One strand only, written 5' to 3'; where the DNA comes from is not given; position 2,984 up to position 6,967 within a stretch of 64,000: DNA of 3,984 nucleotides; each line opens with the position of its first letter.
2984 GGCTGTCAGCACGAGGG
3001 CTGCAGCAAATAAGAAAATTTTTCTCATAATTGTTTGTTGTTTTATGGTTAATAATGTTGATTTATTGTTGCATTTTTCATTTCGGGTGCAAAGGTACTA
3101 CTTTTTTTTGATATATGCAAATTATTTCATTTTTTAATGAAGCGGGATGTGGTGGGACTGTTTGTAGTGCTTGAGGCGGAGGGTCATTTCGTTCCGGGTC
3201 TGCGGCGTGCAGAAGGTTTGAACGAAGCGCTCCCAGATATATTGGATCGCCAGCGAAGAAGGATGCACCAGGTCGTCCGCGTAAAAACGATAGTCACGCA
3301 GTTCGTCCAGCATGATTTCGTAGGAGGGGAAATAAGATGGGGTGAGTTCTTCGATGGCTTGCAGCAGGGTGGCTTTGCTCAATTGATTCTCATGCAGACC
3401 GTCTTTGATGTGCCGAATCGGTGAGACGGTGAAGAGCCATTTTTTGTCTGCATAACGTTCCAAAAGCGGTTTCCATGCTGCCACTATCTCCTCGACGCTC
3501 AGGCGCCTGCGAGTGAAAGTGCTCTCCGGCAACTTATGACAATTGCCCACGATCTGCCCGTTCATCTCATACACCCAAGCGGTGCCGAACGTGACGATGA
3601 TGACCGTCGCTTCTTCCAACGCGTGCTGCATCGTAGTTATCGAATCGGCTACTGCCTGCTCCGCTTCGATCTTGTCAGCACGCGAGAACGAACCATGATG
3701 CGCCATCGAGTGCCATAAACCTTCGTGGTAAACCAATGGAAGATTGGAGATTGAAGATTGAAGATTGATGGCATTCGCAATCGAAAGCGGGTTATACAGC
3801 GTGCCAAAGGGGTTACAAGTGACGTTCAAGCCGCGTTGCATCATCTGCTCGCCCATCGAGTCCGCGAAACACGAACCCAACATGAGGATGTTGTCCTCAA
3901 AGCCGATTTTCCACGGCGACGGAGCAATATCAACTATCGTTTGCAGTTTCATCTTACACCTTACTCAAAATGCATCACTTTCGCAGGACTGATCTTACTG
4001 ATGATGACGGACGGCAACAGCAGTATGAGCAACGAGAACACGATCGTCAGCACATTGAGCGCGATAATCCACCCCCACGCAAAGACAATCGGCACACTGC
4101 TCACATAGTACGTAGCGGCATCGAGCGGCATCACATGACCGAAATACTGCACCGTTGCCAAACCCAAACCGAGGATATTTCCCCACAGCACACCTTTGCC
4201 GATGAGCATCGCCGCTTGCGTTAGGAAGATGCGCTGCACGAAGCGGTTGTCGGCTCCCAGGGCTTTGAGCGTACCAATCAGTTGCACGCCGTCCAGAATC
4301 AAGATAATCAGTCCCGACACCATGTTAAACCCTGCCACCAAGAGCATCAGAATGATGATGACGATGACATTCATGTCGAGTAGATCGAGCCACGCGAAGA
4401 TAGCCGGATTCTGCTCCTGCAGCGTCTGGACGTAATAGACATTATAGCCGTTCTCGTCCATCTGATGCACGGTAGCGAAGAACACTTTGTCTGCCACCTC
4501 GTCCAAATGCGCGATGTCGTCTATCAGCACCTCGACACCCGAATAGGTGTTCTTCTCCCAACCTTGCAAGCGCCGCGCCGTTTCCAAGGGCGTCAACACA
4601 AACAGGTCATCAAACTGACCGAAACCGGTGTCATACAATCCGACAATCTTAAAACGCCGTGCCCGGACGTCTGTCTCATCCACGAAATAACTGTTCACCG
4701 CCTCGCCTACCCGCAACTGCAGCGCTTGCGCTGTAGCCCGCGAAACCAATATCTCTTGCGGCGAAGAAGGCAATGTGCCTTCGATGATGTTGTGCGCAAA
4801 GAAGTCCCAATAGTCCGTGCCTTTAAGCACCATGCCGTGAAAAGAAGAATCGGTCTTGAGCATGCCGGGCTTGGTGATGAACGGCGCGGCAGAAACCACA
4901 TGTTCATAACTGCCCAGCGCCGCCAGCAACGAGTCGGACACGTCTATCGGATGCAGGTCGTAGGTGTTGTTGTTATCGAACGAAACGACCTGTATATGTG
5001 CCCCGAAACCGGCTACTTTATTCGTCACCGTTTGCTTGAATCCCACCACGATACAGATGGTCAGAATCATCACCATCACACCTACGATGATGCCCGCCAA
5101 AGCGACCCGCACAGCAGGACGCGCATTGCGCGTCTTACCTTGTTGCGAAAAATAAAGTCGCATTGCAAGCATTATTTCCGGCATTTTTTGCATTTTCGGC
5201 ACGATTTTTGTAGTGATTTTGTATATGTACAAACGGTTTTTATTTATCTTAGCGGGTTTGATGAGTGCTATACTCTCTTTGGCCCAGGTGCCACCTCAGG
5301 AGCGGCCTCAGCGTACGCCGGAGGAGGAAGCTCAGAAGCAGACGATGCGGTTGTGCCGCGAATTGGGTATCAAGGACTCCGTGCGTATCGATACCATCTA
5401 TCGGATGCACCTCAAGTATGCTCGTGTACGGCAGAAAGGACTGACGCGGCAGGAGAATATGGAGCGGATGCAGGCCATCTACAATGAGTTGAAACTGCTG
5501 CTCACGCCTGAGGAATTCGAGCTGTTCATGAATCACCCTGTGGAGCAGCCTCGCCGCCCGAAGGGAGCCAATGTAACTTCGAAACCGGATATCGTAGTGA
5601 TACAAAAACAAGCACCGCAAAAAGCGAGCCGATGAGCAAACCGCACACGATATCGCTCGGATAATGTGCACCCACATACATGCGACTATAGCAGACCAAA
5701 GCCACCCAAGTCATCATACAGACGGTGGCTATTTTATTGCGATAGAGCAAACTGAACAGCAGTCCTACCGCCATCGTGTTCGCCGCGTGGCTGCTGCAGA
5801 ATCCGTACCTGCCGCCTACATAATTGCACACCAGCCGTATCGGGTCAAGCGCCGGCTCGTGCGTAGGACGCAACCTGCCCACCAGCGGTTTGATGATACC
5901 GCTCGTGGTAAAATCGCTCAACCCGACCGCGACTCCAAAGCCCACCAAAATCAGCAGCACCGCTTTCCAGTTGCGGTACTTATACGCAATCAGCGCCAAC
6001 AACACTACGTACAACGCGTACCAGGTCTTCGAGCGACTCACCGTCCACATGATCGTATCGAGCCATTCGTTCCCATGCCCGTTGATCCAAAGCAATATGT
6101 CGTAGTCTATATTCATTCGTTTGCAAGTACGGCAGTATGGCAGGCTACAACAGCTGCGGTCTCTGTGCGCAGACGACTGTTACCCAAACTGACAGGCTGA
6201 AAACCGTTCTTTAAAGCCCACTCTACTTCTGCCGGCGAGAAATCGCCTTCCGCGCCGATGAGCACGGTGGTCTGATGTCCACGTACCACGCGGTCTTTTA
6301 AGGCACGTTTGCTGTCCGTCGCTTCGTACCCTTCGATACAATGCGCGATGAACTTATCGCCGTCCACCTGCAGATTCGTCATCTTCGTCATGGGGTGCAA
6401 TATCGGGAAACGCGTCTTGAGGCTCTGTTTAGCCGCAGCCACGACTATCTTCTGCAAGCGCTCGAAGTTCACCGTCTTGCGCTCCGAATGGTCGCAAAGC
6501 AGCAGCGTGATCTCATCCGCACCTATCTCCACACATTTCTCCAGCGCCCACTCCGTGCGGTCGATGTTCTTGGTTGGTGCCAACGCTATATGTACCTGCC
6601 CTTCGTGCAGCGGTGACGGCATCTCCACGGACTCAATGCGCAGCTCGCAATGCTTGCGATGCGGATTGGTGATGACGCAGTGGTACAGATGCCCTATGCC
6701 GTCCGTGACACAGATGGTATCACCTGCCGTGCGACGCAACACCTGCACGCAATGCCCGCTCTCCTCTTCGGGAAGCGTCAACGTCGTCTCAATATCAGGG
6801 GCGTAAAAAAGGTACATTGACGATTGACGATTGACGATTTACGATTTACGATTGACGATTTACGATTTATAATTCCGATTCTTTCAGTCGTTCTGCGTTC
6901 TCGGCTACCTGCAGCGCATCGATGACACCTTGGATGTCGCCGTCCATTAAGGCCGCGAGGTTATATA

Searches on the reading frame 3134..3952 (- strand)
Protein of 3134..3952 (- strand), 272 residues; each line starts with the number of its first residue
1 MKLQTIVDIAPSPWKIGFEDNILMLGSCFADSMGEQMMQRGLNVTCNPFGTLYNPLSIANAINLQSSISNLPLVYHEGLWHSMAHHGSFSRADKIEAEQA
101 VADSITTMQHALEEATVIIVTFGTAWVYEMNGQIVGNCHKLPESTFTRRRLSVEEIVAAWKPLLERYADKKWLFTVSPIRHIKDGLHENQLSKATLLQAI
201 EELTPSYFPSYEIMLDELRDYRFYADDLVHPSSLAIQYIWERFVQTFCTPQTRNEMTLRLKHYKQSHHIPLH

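Call 17: search_protein_families(library=pfam, proteins=[window:3134-3952:-], max_evalue=0.001)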
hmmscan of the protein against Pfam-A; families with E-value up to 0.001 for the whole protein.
window:3134-3952:- (272 aa): 1 family
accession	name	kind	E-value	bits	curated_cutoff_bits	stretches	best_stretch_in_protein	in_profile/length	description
PF08885.17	GSCFA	-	2e-81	273.7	25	1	22-243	2-237/237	GSCFA family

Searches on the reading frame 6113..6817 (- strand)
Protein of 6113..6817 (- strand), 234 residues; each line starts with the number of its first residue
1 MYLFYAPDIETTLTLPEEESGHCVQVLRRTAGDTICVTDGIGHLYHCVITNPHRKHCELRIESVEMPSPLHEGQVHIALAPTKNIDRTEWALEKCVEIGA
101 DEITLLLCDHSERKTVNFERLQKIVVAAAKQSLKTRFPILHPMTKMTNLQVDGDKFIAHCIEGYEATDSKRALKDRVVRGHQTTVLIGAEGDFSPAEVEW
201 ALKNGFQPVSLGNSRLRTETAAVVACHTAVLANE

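Call 7: search_protein_families(library=ncbifam, proteins=[window:6113-6817:-], max_evalue=0.00001)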
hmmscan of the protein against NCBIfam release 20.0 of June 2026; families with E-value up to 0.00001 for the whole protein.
window:6113-6817:- (234 aa): 22 families
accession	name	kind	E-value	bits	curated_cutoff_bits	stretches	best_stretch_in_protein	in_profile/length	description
NF008702.0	PRK11713.6-1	equivalog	2.4e-84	282.2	269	1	1-234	1-234/235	16S rRNA (uracil(1498)-N(3))-methyltransferase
NF008704.0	PRK11713.6-3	equivalog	3.8e-39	134.3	216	1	3-229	4-220/227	16S rRNA (uracil(1498)-N(3))-methyltransferase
NF008703.0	PRK11713.6-2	equivalog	1.8e-37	128.8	291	1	9-227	14-233/242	16S rRNA (uracil(1498)-N(3))-methyltransferase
NF008692.0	PRK11713.1-5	equivalog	3.8e-37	128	196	1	8-227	13-237/246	16S rRNA (uracil(1498)-N(3))-methyltransferase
NF008705.0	PRK11713.6-4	equivalog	1.3e-34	119.5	343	1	3-226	3-231/248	16S rRNA (uracil(1498)-N(3))-methyltransferase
TIGR00046.1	TIGR00046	subfamily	2.9e-33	115.2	41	1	9-227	12-231/240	RsmE family RNA methyltransferase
NF008697.0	PRK11713.4-1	equivalog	3.8e-31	108.3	234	1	11-229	18-239/250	16S rRNA (uracil(1498)-N(3))-methyltransferase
NF008709.0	PRK11713.7-4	equivalog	4.5e-31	108.1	292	1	17-225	20-234/246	16S rRNA (uracil(1498)-N(3))-methyltransferase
NF008696.0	PRK11713.3-5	equivalog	6.9e-30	104.2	234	1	12-226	20-235/248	16S rRNA (uracil(1498)-N(3))-methyltransferase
NF008711.0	PRK11713.7-6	equivalog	1.2e-29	103.7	304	1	9-230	12-239/244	16S rRNA (uracil(1498)-N(3))-methyltransferase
NF008706.0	PRK11713.7-1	equivalog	5.5e-29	101.6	273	1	6-232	8-228/232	16S rRNA (uracil(1498)-N(3))-methyltransferase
NF008693.0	PRK11713.2-3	equivalog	1e-27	96.9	210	1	8-227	13-236/246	16S rRNA (uracil(1498)-N(3))-methyltransferase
NF008694.0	PRK11713.3-2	equivalog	3e-27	95.5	234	1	11-226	20-234/245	16S rRNA (uracil(1498)-N(3))-methyltransferase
NF008707.0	PRK11713.7-2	equivalog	1.6e-26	93.1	327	1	16-226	29-246/255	16S rRNA (uracil(1498)-N(3))-methyltransferase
NF008690.0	PRK11713.1-1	equivalog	2.2e-26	92.7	342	1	10-226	15-232/243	16S rRNA (uracil(1498)-N(3))-methyltransferase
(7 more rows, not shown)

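Call 30: find_encoding_contigs(protein=window:6113-6817:-, flank=4000, max_places=10)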
Protein window:6113-6817:- (234 aa): no gene with exactly this product is on record in the collection.

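Call 31: find_homologous_proteins(query=window:6113-6817:-, max_evalue=1e-40)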
Query window:6113-6817:- (234 aa): 7635 proteins with E <= 1e-40 among 8000 candidates; the best 120 are listed.
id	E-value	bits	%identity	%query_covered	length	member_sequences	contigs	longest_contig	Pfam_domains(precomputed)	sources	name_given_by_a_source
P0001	1.0e-152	524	99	100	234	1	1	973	PF04452.20,PF20260.5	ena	-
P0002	1.6e-152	524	98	100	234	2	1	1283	PF04452.20,PF20260.5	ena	-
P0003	3.4e-142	490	90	100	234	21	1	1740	PF04452.20,PF20260.5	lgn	-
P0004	1.6e-135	468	88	100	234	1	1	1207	PF04452.20,PF20260.5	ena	-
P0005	2.0e-131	454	84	100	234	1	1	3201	PF04452.20,PF20260.5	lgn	-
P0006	2.3e-130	451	82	100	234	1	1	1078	PF04452.20,PF20260.5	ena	-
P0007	6.3e-130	450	81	100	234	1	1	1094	PF04452.20,PF20260.5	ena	-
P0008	1.4e-129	448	80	100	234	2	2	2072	PF04452.20,PF20260.5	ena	-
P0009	1.4e-129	448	83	100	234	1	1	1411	PF04452.20,PF20260.5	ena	-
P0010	1.4e-129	448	81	100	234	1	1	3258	PF04452.20,PF20260.5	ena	-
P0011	2.1e-129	448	82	100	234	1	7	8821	PF04452.20,PF20260.5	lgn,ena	-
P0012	2.4e-129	448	80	100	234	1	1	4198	PF04452.20,PF20260.5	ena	-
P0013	5.1e-129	447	80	100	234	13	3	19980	PF04452.20,PF20260.5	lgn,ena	-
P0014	7.8e-129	446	80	100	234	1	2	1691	PF04452.20,PF20260.5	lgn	-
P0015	9.6e-129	446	80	100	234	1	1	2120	PF04452.20,PF20260.5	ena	-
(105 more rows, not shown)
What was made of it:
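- Tried and rejected: Homologues at 88-99% identity had to be used instead (call 31).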

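Call 32: find_encoding_contigs(protein=P0001, flank=3000, max_places=5)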
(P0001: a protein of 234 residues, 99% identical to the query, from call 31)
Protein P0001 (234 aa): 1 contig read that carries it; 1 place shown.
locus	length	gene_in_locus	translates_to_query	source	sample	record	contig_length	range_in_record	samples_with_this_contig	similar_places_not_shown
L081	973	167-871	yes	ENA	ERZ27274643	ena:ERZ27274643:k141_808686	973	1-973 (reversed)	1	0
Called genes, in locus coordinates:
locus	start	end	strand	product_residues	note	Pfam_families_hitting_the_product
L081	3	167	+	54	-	?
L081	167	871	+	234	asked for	PF20260:PUA_4, PF04452:Methyltrans_RNA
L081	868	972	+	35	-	?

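Call 33: find_encoding_contigs(protein=P0002, flank=3000, max_places=5)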
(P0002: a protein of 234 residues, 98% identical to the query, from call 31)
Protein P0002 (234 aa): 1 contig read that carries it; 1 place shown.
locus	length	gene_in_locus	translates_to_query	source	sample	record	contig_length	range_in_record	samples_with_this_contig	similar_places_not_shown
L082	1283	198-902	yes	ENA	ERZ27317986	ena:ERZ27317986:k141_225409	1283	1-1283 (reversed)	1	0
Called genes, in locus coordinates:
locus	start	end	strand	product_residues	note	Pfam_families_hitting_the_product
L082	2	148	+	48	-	?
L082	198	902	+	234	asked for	PF20260:PUA_4, PF04452:Methyltrans_RNA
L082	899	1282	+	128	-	?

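Call 34: find_encoding_contigs(protein=P0003, flank=3000, max_places=5)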
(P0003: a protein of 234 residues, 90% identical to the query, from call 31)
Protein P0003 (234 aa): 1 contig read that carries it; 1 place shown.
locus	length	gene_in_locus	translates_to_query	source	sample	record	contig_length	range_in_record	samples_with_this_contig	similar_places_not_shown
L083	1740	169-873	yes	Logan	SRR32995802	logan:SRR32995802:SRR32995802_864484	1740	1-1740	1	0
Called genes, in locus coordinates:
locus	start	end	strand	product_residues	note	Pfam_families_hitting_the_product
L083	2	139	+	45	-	?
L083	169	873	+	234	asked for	PF20260:PUA_4, PF04452:Methyltrans_RNA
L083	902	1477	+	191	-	PF01569:PAP2, PF14378:PAP2_3 (weak)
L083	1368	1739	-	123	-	?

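Call 35: find_encoding_contigs(protein=P0004, flank=3000, max_places=5)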
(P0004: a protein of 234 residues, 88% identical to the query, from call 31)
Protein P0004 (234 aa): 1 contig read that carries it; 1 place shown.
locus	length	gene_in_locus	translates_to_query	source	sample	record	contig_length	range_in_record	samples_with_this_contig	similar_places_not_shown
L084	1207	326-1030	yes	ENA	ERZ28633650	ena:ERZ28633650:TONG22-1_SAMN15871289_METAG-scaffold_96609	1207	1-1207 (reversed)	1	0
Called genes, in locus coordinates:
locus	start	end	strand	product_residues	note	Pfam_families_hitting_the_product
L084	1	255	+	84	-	?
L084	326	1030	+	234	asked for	PF20260:PUA_4, PF04452:Methyltrans_RNA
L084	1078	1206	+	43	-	?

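Call 40: list_cluster_members(proteins=[P0002, P0003])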
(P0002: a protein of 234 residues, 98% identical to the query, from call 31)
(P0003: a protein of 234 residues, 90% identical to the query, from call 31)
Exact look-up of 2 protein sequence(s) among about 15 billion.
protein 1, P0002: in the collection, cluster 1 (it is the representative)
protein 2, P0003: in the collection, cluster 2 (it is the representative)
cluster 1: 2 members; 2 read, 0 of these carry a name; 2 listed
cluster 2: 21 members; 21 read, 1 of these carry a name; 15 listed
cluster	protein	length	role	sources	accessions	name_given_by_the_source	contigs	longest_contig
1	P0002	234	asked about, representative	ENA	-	-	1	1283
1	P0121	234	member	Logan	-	-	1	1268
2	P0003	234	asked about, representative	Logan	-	-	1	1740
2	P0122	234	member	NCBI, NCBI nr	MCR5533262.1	MAG: 16S rRNA (uracil(1498)-N(3))-methyltransferase [Paludibacteraceae bacterium] | 16S rRNA (uracil(1498)-N(3))-methyltransferase [Paludibacteraceae bacterium]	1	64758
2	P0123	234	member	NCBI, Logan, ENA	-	-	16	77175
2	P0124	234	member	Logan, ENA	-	-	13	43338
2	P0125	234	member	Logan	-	-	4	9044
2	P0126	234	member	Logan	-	-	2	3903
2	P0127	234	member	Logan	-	-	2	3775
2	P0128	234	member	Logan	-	-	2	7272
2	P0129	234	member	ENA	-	-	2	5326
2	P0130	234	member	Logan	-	-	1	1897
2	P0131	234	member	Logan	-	-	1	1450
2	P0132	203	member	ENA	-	-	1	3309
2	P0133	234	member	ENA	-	-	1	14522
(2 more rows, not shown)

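Call 41: find_encoding_contigs(protein=P0123, flank=10000, max_places=10)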
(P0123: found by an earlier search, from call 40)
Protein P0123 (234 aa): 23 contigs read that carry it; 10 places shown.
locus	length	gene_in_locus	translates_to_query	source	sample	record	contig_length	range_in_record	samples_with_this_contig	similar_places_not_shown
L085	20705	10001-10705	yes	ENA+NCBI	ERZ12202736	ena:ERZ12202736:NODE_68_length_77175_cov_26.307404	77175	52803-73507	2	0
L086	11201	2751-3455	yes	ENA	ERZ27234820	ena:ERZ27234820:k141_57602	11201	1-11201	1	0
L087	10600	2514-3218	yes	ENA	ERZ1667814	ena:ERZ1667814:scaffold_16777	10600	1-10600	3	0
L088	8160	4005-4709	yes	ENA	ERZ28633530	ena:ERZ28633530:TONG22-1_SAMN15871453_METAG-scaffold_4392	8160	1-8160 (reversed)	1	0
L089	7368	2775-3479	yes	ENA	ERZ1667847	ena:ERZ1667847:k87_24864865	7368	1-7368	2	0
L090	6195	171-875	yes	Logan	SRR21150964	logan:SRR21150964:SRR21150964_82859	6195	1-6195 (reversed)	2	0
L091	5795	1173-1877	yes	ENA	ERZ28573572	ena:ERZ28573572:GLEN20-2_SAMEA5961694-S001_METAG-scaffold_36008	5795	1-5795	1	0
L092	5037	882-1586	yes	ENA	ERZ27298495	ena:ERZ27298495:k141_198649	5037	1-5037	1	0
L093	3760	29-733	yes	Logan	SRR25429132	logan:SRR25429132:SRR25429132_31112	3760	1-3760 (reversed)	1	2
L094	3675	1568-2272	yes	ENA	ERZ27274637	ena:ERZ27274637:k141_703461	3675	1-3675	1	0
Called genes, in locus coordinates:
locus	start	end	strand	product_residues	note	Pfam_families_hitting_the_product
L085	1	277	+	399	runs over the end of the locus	PF00926:DHBP_synthase, PF00925:GTP_cyclohydro2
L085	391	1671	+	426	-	-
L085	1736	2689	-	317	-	PF02881:SRP54_N, PF13401:AAA_22 (faint), PF13604:AAA_30 (weak), PF00448:SRP54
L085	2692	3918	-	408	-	PF01842:ACT (faint), PF13740:ACT_6, PF21086:ACT_PSP_2 (weak), PF00702:Hydrolase, PF12710:HAD, PF08282:Hydrolase_3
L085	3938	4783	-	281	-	PF00535:Glycos_transf_2, PF13641:Glyco_tranf_2_3, PF10111:Glyco_tranf_2_2, PF13632:Glyco_trans_2_3 (weak)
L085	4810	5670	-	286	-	PF03279:Lip_A_acyltrans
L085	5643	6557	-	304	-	PF01148:CTP_transf_1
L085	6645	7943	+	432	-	PF02881:SRP54_N, PF06414:Zeta_toxin, PF13401:AAA_22 (weak), PF00448:SRP54, PF01656:CbiA (weak), PF02492:cobW (weak), PF02978:SRP_SPB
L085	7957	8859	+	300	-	PF00763:THF_DHG_CYH, PF02882:THF_DHG_CYH_C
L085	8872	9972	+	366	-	PF03462:PCRF, PF16326:ABC_tran_CTD (faint), PF00472:RF-1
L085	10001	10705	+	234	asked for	PF20260:PUA_4, PF04452:Methyltrans_RNA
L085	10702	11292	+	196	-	PF01569:PAP2, PF14378:PAP2_3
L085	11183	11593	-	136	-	-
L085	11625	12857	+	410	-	PF12704:MacB_PCD, PF02687:FtsX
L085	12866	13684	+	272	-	PF08885:GSCFA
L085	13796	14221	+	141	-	-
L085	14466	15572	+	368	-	PF02661:Fic, PF08220:HTH_DeoR, PF08279:HTH_11 (weak)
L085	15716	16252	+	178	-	-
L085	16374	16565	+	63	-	-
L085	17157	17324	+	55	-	-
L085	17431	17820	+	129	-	-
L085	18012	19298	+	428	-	PF01225:Mur_ligase, PF08245:Mur_ligase_M, PF02875:Mur_ligase_C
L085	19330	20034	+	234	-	-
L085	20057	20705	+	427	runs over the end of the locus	PF06723:MreB_Mbl (weak), PF11104:PilM_2 (faint), PF14450:FtsA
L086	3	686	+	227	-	?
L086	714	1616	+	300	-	PF00763:THF_DHG_CYH, PF02882:THF_DHG_CYH_C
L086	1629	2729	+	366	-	PF03462:PCRF, PF16326:ABC_tran_CTD (faint), PF00472:RF-1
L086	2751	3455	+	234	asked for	PF20260:PUA_4, PF04452:Methyltrans_RNA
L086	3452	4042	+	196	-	PF01569:PAP2, PF14378:PAP2_3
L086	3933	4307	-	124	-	-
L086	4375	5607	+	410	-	PF12704:MacB_PCD, PF02687:FtsX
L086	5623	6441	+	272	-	PF08885:GSCFA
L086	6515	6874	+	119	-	PF13711:DUF4160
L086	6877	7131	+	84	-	-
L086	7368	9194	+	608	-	PF13306:LRR_5, PF13855:LRR_8 (faint), PF13306:LRR_5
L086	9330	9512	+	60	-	-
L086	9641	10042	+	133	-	-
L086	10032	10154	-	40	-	-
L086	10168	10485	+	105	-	-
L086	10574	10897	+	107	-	-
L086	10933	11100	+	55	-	-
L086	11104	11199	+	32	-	?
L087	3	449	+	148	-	?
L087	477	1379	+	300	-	PF00763:THF_DHG_CYH, PF02882:THF_DHG_CYH_C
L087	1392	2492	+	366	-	PF03462:PCRF, PF16326:ABC_tran_CTD (faint), PF00472:RF-1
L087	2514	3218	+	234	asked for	PF20260:PUA_4, PF04452:Methyltrans_RNA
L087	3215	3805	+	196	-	PF01569:PAP2, PF14378:PAP2_3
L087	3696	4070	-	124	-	-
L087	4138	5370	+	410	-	PF12704:MacB_PCD, PF02687:FtsX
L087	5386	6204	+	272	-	PF08885:GSCFA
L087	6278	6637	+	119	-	PF13711:DUF4160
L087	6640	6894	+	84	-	-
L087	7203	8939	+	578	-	PF13306:LRR_5, PF13855:LRR_8 (faint), PF13306:LRR_5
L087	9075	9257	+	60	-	-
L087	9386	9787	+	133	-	-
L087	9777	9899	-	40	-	-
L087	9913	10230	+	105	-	-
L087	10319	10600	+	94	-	?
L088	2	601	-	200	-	?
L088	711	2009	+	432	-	PF02881:SRP54_N, PF06414:Zeta_toxin, PF13401:AAA_22 (weak), PF00448:SRP54, PF01656:CbiA (weak), PF02492:cobW (weak), PF02978:SRP_SPB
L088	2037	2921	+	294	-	-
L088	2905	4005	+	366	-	PF03462:PCRF, PF16326:ABC_tran_CTD (faint), PF00472:RF-1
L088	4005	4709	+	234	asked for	PF20260:PUA_4, PF04452:Methyltrans_RNA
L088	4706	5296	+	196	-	PF01569:PAP2, PF14378:PAP2_3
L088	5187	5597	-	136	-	-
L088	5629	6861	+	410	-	PF12704:MacB_PCD, PF02687:FtsX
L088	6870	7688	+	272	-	PF08885:GSCFA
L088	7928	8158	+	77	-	?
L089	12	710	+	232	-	PF00448:SRP54, PF02978:SRP_SPB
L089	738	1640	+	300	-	PF00763:THF_DHG_CYH, PF02882:THF_DHG_CYH_C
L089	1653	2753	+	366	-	PF03462:PCRF, PF16326:ABC_tran_CTD (faint), PF00472:RF-1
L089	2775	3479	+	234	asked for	PF20260:PUA_4, PF04452:Methyltrans_RNA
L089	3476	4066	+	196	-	PF01569:PAP2, PF14378:PAP2_3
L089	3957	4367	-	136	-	-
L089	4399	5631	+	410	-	PF12704:MacB_PCD, PF02687:FtsX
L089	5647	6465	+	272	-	PF08885:GSCFA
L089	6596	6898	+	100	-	PF13711:DUF4160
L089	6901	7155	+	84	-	-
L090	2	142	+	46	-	?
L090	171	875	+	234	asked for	PF20260:PUA_4, PF04452:Methyltrans_RNA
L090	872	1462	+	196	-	PF01569:PAP2, PF14378:PAP2_3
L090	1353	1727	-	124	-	-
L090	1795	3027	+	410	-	PF12704:MacB_PCD, PF02687:FtsX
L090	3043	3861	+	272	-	PF08885:GSCFA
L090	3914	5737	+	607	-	-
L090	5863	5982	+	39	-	-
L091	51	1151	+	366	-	PF03462:PCRF, PF16326:ABC_tran_CTD (faint), PF00472:RF-1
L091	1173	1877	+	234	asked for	PF20260:PUA_4, PF04452:Methyltrans_RNA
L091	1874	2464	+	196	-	PF01569:PAP2, PF14378:PAP2_3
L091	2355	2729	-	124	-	-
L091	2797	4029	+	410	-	PF12704:MacB_PCD, PF02687:FtsX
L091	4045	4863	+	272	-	PF08885:GSCFA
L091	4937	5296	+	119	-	PF13711:DUF4160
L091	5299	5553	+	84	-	-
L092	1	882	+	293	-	?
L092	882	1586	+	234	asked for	PF20260:PUA_4, PF04452:Methyltrans_RNA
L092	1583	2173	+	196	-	PF01569:PAP2, PF14378:PAP2_3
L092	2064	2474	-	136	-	-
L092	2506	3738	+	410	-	PF12704:MacB_PCD, PF02687:FtsX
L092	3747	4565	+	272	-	PF08885:GSCFA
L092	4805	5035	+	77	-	?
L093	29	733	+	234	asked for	PF20260:PUA_4, PF04452:Methyltrans_RNA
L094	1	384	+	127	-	?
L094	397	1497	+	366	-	PF03462:PCRF, PF16326:ABC_tran_CTD (faint), PF00472:RF-1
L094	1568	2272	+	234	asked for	PF20260:PUA_4, PF04452:Methyltrans_RNA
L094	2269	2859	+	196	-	PF01569:PAP2, PF14378:PAP2_3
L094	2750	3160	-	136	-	-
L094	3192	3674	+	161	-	?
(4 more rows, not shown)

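Call 42: find_encoding_contigs(protein=P0121, flank=3000, max_places=5)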
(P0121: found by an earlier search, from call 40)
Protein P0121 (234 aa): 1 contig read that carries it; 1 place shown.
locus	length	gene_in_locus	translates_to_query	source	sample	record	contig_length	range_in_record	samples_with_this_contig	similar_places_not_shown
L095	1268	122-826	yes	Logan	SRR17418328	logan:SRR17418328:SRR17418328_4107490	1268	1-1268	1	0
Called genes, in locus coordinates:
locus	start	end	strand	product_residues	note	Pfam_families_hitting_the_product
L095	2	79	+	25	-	?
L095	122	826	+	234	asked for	PF20260:PUA_4, PF04452:Methyltrans_RNA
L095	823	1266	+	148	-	?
